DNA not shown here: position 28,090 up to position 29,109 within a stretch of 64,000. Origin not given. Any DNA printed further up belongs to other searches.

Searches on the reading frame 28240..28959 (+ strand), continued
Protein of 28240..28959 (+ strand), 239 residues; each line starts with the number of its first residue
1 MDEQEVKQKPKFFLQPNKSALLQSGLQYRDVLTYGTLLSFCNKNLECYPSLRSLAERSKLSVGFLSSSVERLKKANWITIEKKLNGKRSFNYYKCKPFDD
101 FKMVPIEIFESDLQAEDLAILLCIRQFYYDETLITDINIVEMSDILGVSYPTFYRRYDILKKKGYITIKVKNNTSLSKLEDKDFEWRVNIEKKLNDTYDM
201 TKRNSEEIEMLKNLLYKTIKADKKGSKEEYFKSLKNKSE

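Call 48: find_encoding_contigs(protein=P0018, flank=10000, max_places=6)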
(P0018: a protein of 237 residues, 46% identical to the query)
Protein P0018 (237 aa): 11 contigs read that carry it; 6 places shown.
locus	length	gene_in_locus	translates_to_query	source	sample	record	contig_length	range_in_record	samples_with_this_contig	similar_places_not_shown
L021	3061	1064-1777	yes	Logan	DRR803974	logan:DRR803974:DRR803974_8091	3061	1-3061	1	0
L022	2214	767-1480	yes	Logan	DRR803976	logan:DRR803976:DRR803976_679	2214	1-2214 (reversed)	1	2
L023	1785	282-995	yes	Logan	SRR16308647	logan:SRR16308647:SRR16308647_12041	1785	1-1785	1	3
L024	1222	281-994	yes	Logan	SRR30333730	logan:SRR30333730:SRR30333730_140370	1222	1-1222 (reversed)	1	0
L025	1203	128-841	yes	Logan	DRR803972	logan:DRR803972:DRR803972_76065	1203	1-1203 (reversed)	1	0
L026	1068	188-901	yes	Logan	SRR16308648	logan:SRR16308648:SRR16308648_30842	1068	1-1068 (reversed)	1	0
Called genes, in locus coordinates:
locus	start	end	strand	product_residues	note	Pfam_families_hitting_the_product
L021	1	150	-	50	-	?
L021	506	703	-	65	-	-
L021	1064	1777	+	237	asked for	PF13730:HTH_36 (faint), PF12802:MarR_2 (faint)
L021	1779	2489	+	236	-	-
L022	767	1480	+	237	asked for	PF13730:HTH_36 (faint), PF12802:MarR_2 (faint)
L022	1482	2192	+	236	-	-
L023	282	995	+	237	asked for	PF13730:HTH_36 (faint), PF12802:MarR_2 (faint)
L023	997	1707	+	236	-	-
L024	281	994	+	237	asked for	PF13730:HTH_36 (faint), PF12802:MarR_2 (faint)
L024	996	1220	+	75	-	?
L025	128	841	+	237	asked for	PF13730:HTH_36 (faint), PF12802:MarR_2 (faint)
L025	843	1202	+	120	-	?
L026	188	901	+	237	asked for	PF13730:HTH_36 (faint), PF12802:MarR_2 (faint)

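Call 49: find_encoding_contigs(protein=P0012, flank=10000, max_places=3)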
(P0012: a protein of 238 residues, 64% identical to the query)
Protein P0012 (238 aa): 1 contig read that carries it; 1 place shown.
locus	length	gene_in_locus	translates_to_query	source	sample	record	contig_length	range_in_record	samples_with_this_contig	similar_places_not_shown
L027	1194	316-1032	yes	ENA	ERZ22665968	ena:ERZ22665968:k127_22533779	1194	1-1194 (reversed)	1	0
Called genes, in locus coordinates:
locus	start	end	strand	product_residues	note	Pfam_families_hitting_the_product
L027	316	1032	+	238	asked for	PF13730:HTH_36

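Call 52: search_dna_similar(query=P0019, collection=phages, mode=protein, max_evalue=0.01, max_rows=20)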
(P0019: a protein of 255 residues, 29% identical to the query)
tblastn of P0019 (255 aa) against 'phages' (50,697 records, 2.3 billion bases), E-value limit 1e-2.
Records with a match: 10; places in all: 10; records where one place covers at least 80% of the query: 0.
Best place of each record, by identity: <60% 10.
By first word of the organism name: Burkholderia 4; Pseudomonas 1; Sphingopyxis 1; Acinetobacter 1; Caudovirus 1; Bacteriophage 1; Parageobacillus 1.
By host as written in the record: Burkholderia sp. 4; Pseudomonas aeruginosa ST773 (NDM-1-producing) 1; Sphingopyxis sp. 1; Acinetobacter baumannii 1; Homo sapiens 1; - 1; Parageobacillus thermoglucosidasius 23.6 1.
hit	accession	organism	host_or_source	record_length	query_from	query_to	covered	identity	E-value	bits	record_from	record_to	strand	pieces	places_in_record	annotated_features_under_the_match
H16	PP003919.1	Pseudomonas phage vB_Pae_U7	Pseudomonas aeruginosa ST773 ...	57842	25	139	45%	28.4%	1e-5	52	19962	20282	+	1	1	O-like replication initiation protein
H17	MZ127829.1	Sphingopyxis phage VSN-002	Sphingopyxis sp.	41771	18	107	35%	33.0%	4e-4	47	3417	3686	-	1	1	helix-turn-helix domain protein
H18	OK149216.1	Acinetobacter phage vB_IME_Ab2712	Acinetobacter baumannii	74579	25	100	30%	33.3%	7e-3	44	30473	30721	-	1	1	record has no annotation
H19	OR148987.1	Caudovirus D_HF5_3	Homo sapiens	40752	18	89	28%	34.7%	8e-3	43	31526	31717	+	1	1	hypothetical protein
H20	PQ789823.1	Burkholderia phage vB_PR2a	Burkholderia sp.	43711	16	85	27%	35.2%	4e-3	44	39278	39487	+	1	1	replication initiation protein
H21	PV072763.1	Burkholderia phage vB_CB2a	Burkholderia sp.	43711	16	85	27%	35.2%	4e-3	44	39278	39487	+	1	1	replication initiation protein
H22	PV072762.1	Burkholderia phage vB_E192b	Burkholderia sp.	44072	16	85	27%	35.2%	4e-3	44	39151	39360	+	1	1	replication initiation protein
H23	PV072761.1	Burkholderia phage vB_PR5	Burkholderia sp.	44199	16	85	27%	35.2%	4e-3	44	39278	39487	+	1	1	replication initiation protein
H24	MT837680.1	Bacteriophage sp.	human fecal samples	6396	20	71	20%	47.2%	4e-3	44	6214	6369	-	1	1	record has no annotation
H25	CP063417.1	Parageobacillus phage JGon-2020a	Parageobacillus thermoglucosidasius 23.6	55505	22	78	22%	42.4%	3e-4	47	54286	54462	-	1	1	record has no annotation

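Call 62: find_related_loci(query=A2, collection=viral_contigs, flank=3000)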
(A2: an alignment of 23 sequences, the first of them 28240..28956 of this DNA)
Query A2 (239 aa) in viral_contigs; peptide patterns used: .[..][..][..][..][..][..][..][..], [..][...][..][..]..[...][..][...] (x = any residue, [..] = any of these).
167 stretches matched a pattern, but none encodes a relative of the query by tblastn (E <= 1e-3).

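Call 63: find_related_loci(query=A1, collection=metagenome_contigs, flank=6000)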
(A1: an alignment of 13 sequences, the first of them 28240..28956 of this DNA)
Query A1 (239 aa) in metagenome_contigs; peptide patterns used: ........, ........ (x = any residue, [..] = any of these).
92 stretches matched a pattern, but none encodes a relative of the query by tblastn (E <= 1e-3).

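Call 64: find_encoding_contigs(protein=window:28240-28959:+, flank=1000, max_places=6)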
Protein window:28240-28959:+ (239 aa): 12 contigs read that carry it; 4 places shown.
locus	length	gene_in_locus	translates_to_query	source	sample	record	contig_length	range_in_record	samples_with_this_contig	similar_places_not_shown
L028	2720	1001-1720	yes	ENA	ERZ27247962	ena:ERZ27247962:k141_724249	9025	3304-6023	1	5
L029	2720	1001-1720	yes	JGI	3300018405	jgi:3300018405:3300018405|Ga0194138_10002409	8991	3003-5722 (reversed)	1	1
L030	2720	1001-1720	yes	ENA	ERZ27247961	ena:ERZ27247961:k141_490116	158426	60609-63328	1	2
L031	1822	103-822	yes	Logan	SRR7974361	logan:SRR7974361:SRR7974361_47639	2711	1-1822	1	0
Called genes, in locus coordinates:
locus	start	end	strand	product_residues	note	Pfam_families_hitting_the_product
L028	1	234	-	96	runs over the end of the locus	-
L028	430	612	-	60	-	-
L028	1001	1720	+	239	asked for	PF13730:HTH_36 (weak), PF13412:HTH_24 (faint), PF13601:HTH_34 (faint)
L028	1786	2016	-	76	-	-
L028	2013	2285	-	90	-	-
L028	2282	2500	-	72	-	-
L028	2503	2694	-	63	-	-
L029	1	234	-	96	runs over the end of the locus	-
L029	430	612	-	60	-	-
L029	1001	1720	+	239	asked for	PF13730:HTH_36 (weak), PF13412:HTH_24 (faint), PF13601:HTH_34 (faint)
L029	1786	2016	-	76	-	-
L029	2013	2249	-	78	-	-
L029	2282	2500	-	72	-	-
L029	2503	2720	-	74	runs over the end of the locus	-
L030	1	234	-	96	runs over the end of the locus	-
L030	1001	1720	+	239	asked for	PF13730:HTH_36 (weak), PF13412:HTH_24 (faint), PF13601:HTH_34 (faint)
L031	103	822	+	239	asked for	PF13730:HTH_36 (weak), PF13412:HTH_24 (faint), PF13601:HTH_34 (faint)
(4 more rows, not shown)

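Call 65: find_encoding_contigs(protein=P0001, flank=3000, max_places=4)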
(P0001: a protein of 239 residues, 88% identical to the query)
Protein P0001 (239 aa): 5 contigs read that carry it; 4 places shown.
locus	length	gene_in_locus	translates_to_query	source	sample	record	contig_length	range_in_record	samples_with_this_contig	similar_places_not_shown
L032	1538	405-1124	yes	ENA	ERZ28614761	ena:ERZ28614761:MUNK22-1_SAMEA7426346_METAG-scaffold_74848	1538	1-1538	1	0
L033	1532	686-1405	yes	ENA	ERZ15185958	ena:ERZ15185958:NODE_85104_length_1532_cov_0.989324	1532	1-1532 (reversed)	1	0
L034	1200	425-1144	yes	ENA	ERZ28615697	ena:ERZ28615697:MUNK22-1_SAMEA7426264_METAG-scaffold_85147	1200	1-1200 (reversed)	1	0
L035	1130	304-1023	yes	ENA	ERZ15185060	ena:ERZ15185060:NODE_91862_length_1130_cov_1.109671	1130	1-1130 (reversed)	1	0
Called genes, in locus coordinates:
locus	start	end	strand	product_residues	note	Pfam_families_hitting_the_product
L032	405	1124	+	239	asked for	PF13730:HTH_36 (faint), PF13412:HTH_24 (faint), PF13601:HTH_34 (faint)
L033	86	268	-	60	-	-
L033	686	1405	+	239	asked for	PF13730:HTH_36 (faint), PF13412:HTH_24 (faint), PF13601:HTH_34 (faint)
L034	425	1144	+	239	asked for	PF13730:HTH_36 (faint), PF13412:HTH_24 (faint), PF13601:HTH_34 (faint)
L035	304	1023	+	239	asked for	PF13730:HTH_36 (faint), PF13412:HTH_24 (faint), PF13601:HTH_34 (faint)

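Call 72: search_protein_families(library=pfam, alignment_id=A2, max_evalue=0.01)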
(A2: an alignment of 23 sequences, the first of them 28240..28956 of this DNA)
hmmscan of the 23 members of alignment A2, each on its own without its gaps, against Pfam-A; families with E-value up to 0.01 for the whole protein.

A. member 1, window:28240-28956:+ (239 aa): 7 families
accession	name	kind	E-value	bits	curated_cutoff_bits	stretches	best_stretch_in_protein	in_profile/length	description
PF13730.12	HTH_36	-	1.2e-08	35.1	25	1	30-78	7-55/55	Helix-turn-helix domain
PF13412.12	HTH_24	-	1.7e-07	31.1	21.9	0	137-167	18-48/48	Winged helix-turn-helix DNA-binding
PF13601.12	HTH_34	-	4.4e-06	27.2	27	0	53-90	19-56/80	Winged helix DNA-binding domain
PF01047.28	MarR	-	0.00015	22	24.6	0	50-89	19-58/59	MarR family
PF01978.25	TrmB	-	0.00021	21.5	25.6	0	25-97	5-66/68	Sugar-specific transcriptional regulator TrmB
PF21984.2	DnaD_N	-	0.00047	20.7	27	0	29-97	17-85/101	DnaD N-terminal domain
PF12802.13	MarR_2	-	0.0028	18.2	27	0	51-83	23-55/61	MarR family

B. families by the number of members that match (of 23 scanned): 36 families (the first 25 are shown)
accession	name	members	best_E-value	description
PF13730.12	HTH_36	23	5e-24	Helix-turn-helix domain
PF01978.25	TrmB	21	5.1e-12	Sugar-specific transcriptional regulator TrmB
PF13412.12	HTH_24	21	1.7e-07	Winged helix-turn-helix DNA-binding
PF13601.12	HTH_34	15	1.8e-08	Winged helix DNA-binding domain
PF21984.2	DnaD_N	14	4.7e-09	DnaD N-terminal domain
PF12802.13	MarR_2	12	8.8e-11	MarR family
PF13545.12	HTH_Crp_2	10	4.1e-10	Crp-like helix-turn-helix domain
PF01047.28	MarR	9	3.7e-09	MarR family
PF02082.26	Rrf2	9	2.5e-05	Iron-dependent Transcriptional regulator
PF00392.27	GntR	7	1.7e-07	Bacterial regulatory proteins, gntR family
PF01022.26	HTH_5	7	1.8e-05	Bacterial regulatory protein, arsR family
PF01325.25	Fe_dep_repress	7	0.00011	Iron dependent repressor, N-terminal DNA binding domain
PF22381.2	Staph_reg_Sar_Rot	6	2.3e-07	Transcriptional regulator SarA/Rot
PF03965.22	Penicillinase_R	6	6.5e-07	Penicillinase repressor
PF25213.1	HVO_A0261_N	6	1e-06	HVO_A0261 N-terminal domain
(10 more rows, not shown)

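Call 73: search_protein_families(library=phrogs, alignment_id=A2, max_evalue=0.001)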
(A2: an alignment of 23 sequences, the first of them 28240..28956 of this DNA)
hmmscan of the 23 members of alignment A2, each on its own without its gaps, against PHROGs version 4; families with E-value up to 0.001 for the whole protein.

A. member 1, window:28240-28956:+ (239 aa): 6 families
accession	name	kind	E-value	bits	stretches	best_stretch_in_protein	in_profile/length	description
phrog_678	-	DNA, RNA and nucleotide metabolism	1.5e-07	32.3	0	41-94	80-133/346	replication initiation O-like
phrog_428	-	DNA, RNA and nucleotide metabolism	6.2e-06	26.6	0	5-95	83-175/455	replication initiation protein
phrog_270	-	DNA, RNA and nucleotide metabolism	2.3e-05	24.9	1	6-94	25-114/383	replication initiation protein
phrog_8102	-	DNA, RNA and nucleotide metabolism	7e-05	23.1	0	42-93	52-105/337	replication initiation protein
phrog_391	-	DNA, RNA and nucleotide metabolism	7.8e-05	23.5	1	23-93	12-86/298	replication initiation O-like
phrog_186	-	DNA, RNA and nucleotide metabolism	0.00016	22.4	0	22-92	38-107/308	DnaD-like helicase loader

B. families by the number of members that match (of 23 scanned): 41 families (the first 25 are shown)
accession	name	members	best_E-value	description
phrog_270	-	23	1.1e-22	replication initiation protein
phrog_391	-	22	1.6e-13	replication initiation O-like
phrog_8102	-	21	3.4e-17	replication initiation protein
phrog_1032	-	19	2.2e-09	replication initiation protein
phrog_428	-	18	7.8e-18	replication initiation protein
phrog_678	-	18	1e-15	replication initiation O-like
phrog_11896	-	13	1.3e-07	primosomal protein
phrog_186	-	12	3e-15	DnaD-like helicase loader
phrog_3502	-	7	8.3e-12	-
phrog_12720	-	7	2e-06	DNA binding protein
phrog_345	-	6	1.7e-10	replication initiation O-like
phrog_10724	-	6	2.3e-10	-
phrog_19658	-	6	4.9e-10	replication initiation protein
phrog_4617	-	6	4.2e-09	replication initiation protein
phrog_7498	-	6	6.6e-08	DnaD-like helicase loader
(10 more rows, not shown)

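Call 85: fold_search(model_id=the predicted structure, library=pdb)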
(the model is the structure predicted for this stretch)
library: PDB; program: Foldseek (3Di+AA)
matches with E <= 10: 1783; with E <= 0.001: 1
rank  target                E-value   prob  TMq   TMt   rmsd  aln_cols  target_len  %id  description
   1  8cli_A                2.2e-04  1.00  0.23  0.11  14.6       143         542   16  TFIIIC TauB-DNA monomer (released 2023-06-21)
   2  3bz6                  1.1e-03  0.99  0.25  0.34  13.1       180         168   12  Crystal structure of a conserved protein of unknown function from Pseudomonas syringae pv. tomato str. DC3000 (released 2008-02-05)
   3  2quf_A                1.1e-03  0.95  0.22  0.24  17.9       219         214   10  Crystal Structure of Transcription Factor AXXA-PF0095 from Pyrococcus furiosus (released 2008-08-05)
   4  9zd6_A                1.6e-03  0.96  0.22  0.15  13.2       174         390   12  Bacterial interstrand DNA crosslink glycosylase AlkX/YcaQ bound to DNA (released 2026-01-14)
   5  2zme_A                2.3e-03  0.99  0.22  0.24  13.9       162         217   12  Integrated structural and functional model of the human ESCRT-II complex (released 2008-11-04)
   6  5u8j_A                2.7e-03  0.99  0.27  0.36  12.6       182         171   10  Crystal structure of a protein of unknown function ECL_02571 involved in membrane biogenesis from Enterobacter cloacae (released 2017-01-18)
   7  3cuq_A                2.9e-03  0.99  0.22  0.24  13.7       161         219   12  Integrated structural and functional model of the human ESCRT-II complex (released 2008-11-04)
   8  9ff4_A                2.9e-03  0.97  0.26  0.34  13.5       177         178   15  The structure of G.kaustophilus T-1 ScoC-17bp dsDNA complex (released 2025-06-04)
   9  2xv4                  2.9e-03  0.97  0.23  0.15  15.3       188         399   10  Structure of Human RPC62 (partial) (released 2011-03-02)
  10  8cll_A                2.9e-03  0.95  0.19  0.15  17.3       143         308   15  Structural insights into human TFIIIC promoter recognition (released 2023-06-21)
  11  4hw0_C                3.4e-03  1.00  0.22  0.51   9.6        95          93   19  Crystal structure of Sso10a-2, a DNA-binding protein from Sulfolobus solfataricus (released 2013-10-30)
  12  6juv_A                4.6e-03  0.93  0.20  0.25  13.2       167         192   15  Crytsal structure of ScpB derived from Pyrococcus yayanosii (released 2020-01-22)
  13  9zd6_B                5.4e-03  0.87  0.21  0.15  13.2       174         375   12  Bacterial interstrand DNA crosslink glycosylase AlkX/YcaQ bound to DNA (released 2026-01-14)
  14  5afq_A                6.1e-03  0.92  0.23  0.13  15.0       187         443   10  Crystal structure of RPC62 - RPC32 beta (released 2015-10-07)
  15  3cta                  6.5e-03  1.00  0.24  0.30   2.3        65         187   22  Crystal structure of riboflavin kinase from Thermoplasma acidophilum (released 2008-04-29)
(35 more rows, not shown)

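Call 89: search_protein_representatives(alignment_id=A2)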
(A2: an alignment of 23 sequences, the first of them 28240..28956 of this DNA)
Query: 23 sequences, 239 profile positions. Proteins with E-value up to 0.001 (for the whole library): 2970; up to 1e-10: 313; up to 1e-30: 14. The best 150 are listed.
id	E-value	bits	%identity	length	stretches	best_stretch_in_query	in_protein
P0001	2.2e-117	407.1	-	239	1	1-238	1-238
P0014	1.2e-97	342.4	-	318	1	3-235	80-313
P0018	6.1e-93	327.0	-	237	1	2-237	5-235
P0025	3.6e-48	180.4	-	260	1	8-224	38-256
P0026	1.8e-43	165.0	-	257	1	5-228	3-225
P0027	2.3e-37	145.0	-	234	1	18-217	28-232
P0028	1.2e-35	139.5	-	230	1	5-217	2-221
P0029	7.4e-35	136.9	-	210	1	8-177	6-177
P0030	6.0e-34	133.9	-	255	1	7-228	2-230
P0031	1.7e-33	132.4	-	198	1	20-193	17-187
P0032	2.5e-32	128.6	-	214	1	10-193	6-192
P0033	1.9e-31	125.7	-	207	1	7-188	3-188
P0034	5.2e-31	124.3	-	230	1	7-184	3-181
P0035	9.0e-31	123.5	-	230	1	9-169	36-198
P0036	1.1e-30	123.2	-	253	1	18-230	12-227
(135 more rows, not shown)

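Call 90: list_cluster_members(proteins=[P0025, P0026, P0027, P0028, P0029, P0030, P0031, P0032, P0033, P0036])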
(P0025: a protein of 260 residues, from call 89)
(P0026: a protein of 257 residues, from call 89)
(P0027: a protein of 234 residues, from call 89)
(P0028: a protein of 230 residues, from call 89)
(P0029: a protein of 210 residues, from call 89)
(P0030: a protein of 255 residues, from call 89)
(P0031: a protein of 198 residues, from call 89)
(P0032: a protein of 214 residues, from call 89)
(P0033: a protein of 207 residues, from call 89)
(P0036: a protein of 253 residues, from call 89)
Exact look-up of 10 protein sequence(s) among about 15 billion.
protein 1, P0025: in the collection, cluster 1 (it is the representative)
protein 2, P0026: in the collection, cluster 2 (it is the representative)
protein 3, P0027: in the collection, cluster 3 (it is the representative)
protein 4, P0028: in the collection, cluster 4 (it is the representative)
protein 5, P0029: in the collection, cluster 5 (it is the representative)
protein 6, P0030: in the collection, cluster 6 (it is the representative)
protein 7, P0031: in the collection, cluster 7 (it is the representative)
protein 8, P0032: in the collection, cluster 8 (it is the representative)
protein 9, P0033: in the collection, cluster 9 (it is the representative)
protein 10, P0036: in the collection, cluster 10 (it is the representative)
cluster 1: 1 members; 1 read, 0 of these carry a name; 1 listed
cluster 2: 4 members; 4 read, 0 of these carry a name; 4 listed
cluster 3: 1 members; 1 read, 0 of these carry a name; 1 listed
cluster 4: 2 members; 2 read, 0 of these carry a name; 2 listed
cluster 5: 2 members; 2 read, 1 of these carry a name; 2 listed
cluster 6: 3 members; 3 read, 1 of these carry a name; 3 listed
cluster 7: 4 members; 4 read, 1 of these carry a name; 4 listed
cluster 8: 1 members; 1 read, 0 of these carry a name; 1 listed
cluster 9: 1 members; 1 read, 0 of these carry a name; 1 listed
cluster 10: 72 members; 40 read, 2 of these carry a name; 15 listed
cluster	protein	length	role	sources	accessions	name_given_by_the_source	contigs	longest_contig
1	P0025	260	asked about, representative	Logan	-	-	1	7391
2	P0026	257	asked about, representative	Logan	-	-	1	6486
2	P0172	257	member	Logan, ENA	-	-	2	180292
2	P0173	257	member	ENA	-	-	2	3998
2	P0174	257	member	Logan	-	-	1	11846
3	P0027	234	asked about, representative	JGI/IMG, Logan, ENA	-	-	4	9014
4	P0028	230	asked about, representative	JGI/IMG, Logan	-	-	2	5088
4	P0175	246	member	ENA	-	-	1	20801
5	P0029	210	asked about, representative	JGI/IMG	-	DNA-binding MarR family transcriptional regulator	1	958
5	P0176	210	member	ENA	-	-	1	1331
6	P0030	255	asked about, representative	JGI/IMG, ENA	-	-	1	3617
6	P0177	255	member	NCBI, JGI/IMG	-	DNA-binding transcriptional regulator YhcF (GntR family)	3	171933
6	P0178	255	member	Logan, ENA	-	-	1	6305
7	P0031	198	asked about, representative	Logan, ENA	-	-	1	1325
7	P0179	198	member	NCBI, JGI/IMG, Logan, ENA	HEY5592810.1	MAG TPA: helix-turn-helix domain-containing protein [Paludibacter sp.]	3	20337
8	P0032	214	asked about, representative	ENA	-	-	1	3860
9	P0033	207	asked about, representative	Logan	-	-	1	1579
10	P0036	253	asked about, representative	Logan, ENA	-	-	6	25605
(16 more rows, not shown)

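Call 95: search_dna_similar(query=window:28240-28956:+, collection=plasmids, mode=protein, max_evalue=0.1, max_rows=15)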
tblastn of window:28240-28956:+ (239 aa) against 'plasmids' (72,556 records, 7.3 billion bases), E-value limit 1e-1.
Records with a match: 2; places in all: 2; records where one place covers at least 80% of the query: 0.
Best place of each record, by identity: <60% 2.
By first word of the organism name: Apilactobacillus 2.
By predicted mobility (MOB-suite, as given by PLSDB): non-mobilizable 2.
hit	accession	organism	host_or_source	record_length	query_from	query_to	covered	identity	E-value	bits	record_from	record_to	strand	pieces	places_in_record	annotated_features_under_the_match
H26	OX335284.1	Apilactobacillus kunkeei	Apis mellifera,European honeybee,honey ...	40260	10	80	30%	31.0%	9e-2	41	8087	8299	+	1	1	hypothetical protein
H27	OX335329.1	Apilactobacillus kunkeei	Apis mellifera,European honeybee,honey ...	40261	10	80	30%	31.0%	9e-2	41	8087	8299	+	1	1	hypothetical protein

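Call 96: search_dna_similar(query=P0019, collection=plasmids, mode=protein, max_evalue=0.01, max_rows=15)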
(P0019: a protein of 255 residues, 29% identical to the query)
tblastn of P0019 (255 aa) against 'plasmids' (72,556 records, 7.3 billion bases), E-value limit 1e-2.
Records with a match: 7; places in all: 7; records where one place covers at least 80% of the query: 0.
Best place of each record, by identity: <60% 7.
By first word of the organism name: Bacillus 6; Spartinivicinus 1.
By predicted mobility (MOB-suite, as given by PLSDB): non-mobilizable 7.
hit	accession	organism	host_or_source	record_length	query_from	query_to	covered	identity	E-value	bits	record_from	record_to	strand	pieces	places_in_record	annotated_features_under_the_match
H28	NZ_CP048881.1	Spartinivicinus ruber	-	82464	9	74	26%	41.4%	7e-4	48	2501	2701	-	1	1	DnaT-like ssDNA-binding domain-containing protein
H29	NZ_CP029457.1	Bacillus cereus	Chives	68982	18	77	24%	37.7%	3e-3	46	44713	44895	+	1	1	helix-turn-helix domain-containing protein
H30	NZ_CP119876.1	Bacillus tropicus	single cell,soil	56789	18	79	24%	35.5%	2e-3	46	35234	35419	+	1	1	helix-turn-helix domain-containing protein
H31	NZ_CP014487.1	Bacillus cereus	Knife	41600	18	79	24%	35.5%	3e-3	46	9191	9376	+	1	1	DnaD domain protein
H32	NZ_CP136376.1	Bacillus mycoides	whole organism,soil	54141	25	79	22%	40.0%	6e-4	48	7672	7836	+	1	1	helix-turn-helix domain-containing protein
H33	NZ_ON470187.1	Bacillus thuringiensis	-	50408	18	79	24%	33.9%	4e-3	46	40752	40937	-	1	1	helix-turn-helix domain-containing protein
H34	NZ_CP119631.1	Bacillus paranthracis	white bream,bacteria culture,liver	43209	18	79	24%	33.9%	4e-3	45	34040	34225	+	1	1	helix-turn-helix domain-containing protein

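Call 101: search_dna_similar(query=P0036, collection=phages, mode=protein, max_evalue=0.00001, max_rows=20)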
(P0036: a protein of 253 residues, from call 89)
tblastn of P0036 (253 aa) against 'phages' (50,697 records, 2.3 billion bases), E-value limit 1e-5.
Records with a match: 7; places in all: 7; records where one place covers at least 80% of the query: 0.
Best place of each record, by identity: <60% 7.
By first word of the organism name: Bacillus 7.
By host as written in the record: Bacillus thuringiensis 2; Bacillus cereus 2; Bacillus cereus NC7401/2455 1; Bacillus cereus IS075 1; Bacillus cereus 367-H 1.
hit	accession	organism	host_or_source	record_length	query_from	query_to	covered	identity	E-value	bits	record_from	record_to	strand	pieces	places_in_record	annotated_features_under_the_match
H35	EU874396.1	Bacillus phage IEBH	Bacillus thuringiensis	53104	16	69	21%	40.7%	6e-6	53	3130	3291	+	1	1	DNA replication protein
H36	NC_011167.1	Bacillus phage IEBH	Bacillus thuringiensis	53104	16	69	21%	40.7%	6e-6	53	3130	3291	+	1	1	DnaD-like helicase loader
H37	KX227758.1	Bacillus phage PfNC7401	Bacillus cereus NC7401/2455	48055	16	69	21%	40.7%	8e-6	52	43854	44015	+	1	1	replication protein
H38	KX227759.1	Bacillus phage PfIS075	Bacillus cereus IS075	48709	16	69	21%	40.7%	8e-6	52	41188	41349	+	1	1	replication protein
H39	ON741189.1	Bacillus phage vB_BceS_LY4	Bacillus cereus 367-H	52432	16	69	21%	40.7%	8e-6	52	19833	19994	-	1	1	DNA replication protein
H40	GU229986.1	Bacillus phage 250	Bacillus cereus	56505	16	69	21%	40.7%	8e-6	52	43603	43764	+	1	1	DNA replication protein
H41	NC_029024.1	Bacillus phage 250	Bacillus cereus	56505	16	69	21%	40.7%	8e-6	52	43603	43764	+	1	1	DnaD-like helicase loader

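Call 102: find_related_loci(query=P0036, collection=viral_contigs, flank=4000)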
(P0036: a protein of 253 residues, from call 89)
Query P0036 (253 aa) in viral_contigs; peptide patterns used: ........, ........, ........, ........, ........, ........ (x = any residue, [..] = any of these).
7 stretches matched a pattern; 5 encode a relative of the query (tblastn E <= 1e-3); 4 distinct loci.
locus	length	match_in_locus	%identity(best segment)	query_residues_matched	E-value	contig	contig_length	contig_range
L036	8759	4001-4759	100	1-253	2e-171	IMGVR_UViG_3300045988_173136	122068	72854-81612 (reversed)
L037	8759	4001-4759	100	1-253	2e-171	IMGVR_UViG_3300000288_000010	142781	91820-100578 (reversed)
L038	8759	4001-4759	100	1-253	2e-171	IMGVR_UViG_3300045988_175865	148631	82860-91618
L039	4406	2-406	39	89-237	5e-27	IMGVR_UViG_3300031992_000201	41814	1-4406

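Call 106: find_related_loci(query=P0026, collection=viral_contigs, flank=3000)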
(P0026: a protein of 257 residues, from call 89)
Query P0026 (257 aa) in viral_contigs; peptide patterns used: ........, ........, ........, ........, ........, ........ (x = any residue, [..] = any of these).
21 stretches matched a pattern, but none encodes a relative of the query by tblastn (E <= 1e-3).
